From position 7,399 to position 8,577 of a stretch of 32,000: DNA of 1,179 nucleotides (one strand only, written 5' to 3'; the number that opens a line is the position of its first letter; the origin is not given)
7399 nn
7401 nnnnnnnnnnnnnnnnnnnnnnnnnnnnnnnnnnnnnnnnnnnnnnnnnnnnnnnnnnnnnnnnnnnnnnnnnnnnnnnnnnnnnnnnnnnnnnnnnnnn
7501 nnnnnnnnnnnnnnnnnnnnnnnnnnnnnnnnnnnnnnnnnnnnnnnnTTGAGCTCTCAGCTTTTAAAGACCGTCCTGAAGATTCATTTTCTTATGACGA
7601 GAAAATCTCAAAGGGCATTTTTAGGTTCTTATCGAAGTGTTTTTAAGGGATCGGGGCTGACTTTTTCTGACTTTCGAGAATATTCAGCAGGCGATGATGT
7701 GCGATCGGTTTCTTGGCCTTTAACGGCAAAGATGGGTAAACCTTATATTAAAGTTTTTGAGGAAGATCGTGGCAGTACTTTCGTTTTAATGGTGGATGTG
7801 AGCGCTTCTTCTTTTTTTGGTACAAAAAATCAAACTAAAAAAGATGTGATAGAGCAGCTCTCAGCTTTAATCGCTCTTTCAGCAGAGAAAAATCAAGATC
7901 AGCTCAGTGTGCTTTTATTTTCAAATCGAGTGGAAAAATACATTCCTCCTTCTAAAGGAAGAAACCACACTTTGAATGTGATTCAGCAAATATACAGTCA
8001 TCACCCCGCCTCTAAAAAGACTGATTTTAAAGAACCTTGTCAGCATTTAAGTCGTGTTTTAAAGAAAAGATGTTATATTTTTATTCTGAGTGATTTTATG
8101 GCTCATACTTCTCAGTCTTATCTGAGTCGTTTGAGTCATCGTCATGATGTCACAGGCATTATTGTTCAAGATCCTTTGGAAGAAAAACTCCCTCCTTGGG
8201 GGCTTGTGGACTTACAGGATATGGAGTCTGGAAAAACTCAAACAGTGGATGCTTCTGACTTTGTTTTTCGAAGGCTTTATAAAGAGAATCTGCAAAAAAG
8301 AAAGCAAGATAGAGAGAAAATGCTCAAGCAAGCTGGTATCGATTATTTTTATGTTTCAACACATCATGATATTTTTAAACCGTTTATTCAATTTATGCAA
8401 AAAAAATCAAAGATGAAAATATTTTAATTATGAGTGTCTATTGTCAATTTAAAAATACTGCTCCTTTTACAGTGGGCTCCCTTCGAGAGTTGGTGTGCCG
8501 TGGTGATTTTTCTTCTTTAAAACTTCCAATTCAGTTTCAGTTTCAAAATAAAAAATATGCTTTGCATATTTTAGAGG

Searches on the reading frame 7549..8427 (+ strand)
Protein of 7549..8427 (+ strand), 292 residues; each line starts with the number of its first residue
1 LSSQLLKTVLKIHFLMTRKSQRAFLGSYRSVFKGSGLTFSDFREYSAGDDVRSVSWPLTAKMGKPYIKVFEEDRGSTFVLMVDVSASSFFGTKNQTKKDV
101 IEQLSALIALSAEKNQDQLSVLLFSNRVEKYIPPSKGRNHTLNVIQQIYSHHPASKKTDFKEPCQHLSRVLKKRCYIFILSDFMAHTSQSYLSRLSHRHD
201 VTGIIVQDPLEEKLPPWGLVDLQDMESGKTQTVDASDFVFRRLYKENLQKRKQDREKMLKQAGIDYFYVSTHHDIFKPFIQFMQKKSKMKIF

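Call 18: search_protein_families(library=pfam, proteins=[window:7549-8427:+], max_evalue=0.00001)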
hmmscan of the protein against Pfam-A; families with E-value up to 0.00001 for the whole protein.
window:7549-8427:+ (292 aa): 2 families
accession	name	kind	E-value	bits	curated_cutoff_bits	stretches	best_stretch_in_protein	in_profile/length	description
PF01882.25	DUF58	-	4.4e-61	206.3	23.4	1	41-252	1-214/216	Protein of unknown function DUF58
PF13519.12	VWA_2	-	2.1e-14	54.5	27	1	79-183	2-106/107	von Willebrand factor type A domain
